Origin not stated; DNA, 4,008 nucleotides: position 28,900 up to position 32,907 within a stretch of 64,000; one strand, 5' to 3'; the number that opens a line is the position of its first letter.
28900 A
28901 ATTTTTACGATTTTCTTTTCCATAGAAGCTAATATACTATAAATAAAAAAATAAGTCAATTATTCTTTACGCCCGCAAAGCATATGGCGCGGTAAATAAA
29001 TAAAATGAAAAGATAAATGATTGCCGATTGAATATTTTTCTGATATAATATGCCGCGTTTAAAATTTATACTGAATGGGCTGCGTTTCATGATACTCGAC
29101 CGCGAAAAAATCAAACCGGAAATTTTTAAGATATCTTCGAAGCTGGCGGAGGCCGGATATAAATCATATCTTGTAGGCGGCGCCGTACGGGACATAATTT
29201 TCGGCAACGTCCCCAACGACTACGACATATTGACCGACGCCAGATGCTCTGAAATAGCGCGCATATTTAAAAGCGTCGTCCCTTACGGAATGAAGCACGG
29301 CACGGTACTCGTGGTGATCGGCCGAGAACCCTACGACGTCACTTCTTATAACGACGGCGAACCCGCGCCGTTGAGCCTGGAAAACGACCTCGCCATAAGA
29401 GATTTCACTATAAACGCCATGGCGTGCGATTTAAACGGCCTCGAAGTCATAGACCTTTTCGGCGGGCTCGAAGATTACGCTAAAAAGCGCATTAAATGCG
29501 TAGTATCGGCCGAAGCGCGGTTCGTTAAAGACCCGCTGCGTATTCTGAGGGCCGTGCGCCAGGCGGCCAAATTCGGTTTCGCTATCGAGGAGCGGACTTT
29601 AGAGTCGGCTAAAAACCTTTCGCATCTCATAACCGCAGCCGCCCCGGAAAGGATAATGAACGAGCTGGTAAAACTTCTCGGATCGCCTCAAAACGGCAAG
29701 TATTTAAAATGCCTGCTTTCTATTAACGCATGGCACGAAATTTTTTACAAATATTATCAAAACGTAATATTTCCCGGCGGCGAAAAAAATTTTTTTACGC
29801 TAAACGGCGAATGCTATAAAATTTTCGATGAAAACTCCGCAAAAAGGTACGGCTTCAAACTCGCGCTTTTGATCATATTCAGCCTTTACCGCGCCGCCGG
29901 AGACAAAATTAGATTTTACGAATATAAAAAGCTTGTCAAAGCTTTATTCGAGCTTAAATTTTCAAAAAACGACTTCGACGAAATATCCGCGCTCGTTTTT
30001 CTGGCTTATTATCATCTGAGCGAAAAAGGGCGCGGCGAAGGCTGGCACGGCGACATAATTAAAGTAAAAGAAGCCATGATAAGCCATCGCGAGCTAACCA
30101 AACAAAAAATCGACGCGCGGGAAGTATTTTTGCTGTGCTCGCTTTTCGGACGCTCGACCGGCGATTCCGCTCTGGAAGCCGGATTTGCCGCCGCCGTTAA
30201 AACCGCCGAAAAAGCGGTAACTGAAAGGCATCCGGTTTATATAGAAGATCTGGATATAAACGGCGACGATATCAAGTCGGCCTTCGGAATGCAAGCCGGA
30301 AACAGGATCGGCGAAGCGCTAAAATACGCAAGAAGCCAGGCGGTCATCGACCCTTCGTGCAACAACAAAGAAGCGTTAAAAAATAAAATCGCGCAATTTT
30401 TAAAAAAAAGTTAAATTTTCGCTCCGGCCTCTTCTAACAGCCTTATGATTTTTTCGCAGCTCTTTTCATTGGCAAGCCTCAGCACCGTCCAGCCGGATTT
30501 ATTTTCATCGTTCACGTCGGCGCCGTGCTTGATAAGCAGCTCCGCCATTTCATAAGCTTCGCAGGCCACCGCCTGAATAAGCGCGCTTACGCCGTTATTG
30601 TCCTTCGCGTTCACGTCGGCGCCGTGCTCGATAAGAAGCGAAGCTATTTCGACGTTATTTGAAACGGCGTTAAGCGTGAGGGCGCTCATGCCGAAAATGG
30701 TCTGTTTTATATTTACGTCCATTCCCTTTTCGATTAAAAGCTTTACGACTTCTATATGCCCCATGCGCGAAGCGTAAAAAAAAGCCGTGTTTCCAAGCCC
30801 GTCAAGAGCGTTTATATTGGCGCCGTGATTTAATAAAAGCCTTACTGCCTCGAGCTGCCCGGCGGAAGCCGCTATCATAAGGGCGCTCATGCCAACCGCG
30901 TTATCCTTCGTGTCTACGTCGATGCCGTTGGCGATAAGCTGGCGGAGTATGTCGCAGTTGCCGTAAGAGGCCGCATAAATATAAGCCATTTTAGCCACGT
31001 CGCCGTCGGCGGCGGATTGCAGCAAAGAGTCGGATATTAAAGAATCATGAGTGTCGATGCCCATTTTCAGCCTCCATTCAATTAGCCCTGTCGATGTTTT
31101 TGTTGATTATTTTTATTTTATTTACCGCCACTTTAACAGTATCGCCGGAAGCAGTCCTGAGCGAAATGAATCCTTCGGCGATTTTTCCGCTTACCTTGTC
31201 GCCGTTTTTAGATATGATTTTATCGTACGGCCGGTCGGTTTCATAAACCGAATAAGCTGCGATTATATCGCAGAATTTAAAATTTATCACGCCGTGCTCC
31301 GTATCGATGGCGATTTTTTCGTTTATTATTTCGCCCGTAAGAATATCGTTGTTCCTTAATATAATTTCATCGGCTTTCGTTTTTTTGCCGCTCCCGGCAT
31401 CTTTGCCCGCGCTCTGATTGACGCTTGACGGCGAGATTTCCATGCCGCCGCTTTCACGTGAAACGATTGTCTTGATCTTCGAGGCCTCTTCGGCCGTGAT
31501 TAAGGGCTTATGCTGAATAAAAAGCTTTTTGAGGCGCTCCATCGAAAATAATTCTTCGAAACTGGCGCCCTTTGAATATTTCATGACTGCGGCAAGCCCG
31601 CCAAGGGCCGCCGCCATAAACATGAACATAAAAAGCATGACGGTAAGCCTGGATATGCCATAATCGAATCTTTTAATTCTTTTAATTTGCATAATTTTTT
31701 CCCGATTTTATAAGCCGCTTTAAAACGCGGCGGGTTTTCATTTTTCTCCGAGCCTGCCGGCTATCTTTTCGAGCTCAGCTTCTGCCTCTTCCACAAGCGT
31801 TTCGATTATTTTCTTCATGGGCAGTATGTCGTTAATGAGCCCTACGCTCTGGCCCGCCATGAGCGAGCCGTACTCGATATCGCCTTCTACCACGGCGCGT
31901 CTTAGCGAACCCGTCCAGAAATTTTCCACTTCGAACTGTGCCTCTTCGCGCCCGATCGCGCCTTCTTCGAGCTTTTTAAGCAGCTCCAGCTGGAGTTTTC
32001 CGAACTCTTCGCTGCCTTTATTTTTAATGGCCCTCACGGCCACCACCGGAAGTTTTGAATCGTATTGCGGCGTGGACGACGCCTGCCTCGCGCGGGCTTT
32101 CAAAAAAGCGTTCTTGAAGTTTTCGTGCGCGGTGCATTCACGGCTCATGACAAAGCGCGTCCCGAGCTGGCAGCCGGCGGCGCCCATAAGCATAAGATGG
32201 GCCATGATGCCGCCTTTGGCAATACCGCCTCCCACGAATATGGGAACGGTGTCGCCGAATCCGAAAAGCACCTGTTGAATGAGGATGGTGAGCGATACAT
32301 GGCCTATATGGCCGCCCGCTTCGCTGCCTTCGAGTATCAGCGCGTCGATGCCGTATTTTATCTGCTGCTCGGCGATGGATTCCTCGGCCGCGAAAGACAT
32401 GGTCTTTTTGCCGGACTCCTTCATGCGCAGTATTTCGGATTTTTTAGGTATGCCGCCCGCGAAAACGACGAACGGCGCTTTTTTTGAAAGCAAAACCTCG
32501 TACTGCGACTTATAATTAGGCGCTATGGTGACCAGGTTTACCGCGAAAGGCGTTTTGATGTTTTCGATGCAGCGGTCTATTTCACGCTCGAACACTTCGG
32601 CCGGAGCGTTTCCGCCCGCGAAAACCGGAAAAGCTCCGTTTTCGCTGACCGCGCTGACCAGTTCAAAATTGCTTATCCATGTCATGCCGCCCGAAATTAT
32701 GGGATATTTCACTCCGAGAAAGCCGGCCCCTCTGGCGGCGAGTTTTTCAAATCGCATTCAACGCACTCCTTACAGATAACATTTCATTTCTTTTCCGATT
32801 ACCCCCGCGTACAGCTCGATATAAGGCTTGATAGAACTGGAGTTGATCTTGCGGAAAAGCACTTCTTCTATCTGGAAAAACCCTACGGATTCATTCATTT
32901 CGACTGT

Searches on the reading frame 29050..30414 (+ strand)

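Call 7: search_protein_families(library=pfam, proteins=[window:29050-30414:+], max_evalue=0.00001)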
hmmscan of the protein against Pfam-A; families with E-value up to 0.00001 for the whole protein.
window:29050-30414:+ (454 aa): 3 families
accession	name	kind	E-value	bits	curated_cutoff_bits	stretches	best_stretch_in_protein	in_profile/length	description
PF01743.26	PolyA_pol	-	2.8e-22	79.8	23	1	40-148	2-125/126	Poly A polymerase head domain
PF12627.12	PolyA_pol_RNAbd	-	2e-09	37.5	22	1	176-230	1-55/64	Probable RNA and SrmB- binding site of polymerase A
PF13735.12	tRNA_NucTran2_2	-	3.6e-06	27.5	27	0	399-444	101-146/149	tRNA nucleotidyltransferase domain 2 putative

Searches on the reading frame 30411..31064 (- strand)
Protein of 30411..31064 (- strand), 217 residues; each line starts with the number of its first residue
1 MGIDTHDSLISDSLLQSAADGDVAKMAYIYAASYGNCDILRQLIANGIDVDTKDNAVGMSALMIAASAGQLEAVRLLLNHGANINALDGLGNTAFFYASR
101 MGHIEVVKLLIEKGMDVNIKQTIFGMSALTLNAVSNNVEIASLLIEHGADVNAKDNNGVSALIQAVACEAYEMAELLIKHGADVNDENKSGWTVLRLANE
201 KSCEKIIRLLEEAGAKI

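Call 7: search_protein_families(library=pfam, proteins=[window:30411-31064:-], max_evalue=0.00001)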
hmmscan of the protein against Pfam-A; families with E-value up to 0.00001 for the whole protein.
window:30411-31064:- (217 aa): 7 families
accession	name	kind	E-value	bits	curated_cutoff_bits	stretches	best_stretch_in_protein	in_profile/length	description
PF12796.13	Ank_2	-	5.4e-40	136.3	27.3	2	29-120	2-89/90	Ankyrin repeats (3 copies)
PF00023.36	Ank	-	3.4e-39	131.1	21.1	2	58-88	2-32/33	Ankyrin repeat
PF13637.12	Ank_4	-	1.4e-38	130.5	22.7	3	63-111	2-50/50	Ankyrin repeats (many copies)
PF13606.12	Ank_3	-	3.8e-31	103.6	22.3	1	91-119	2-30/30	Ankyrin repeat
PF13857.12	Ank_5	-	1.7e-27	95.6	27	3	144-198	1-56/56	Ankyrin repeats (many copies)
PF23745.1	ANK_LRRK2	-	6.2e-09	36.2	27.5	0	165-215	38-88/130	LRRK2 ANK repeat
PF24521.3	Ank_KRIT1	-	7.6e-06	26.1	80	0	61-148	21-108/149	KRIT1 ankyrin-repeats domain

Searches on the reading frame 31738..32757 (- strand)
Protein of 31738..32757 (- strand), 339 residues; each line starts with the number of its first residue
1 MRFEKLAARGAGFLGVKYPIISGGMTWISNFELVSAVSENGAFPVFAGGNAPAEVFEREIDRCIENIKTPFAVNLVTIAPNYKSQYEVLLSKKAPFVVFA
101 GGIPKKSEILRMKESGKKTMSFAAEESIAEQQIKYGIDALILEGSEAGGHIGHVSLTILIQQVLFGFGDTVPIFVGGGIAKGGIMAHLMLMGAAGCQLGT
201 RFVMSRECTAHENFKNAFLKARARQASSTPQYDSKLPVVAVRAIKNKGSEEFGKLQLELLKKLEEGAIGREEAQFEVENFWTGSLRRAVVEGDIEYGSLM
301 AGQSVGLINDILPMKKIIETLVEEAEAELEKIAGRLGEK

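Call 7: search_protein_families(library=pfam, proteins=[window:31738-32757:-], max_evalue=0.00001)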
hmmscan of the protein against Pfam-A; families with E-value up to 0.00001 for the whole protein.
window:31738-32757:- (339 aa): 1 family
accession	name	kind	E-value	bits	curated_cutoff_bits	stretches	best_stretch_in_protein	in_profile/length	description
PF03060.21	NMO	-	5.4e-42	144.8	28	2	81-324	101-331/331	Nitronate monooxygenase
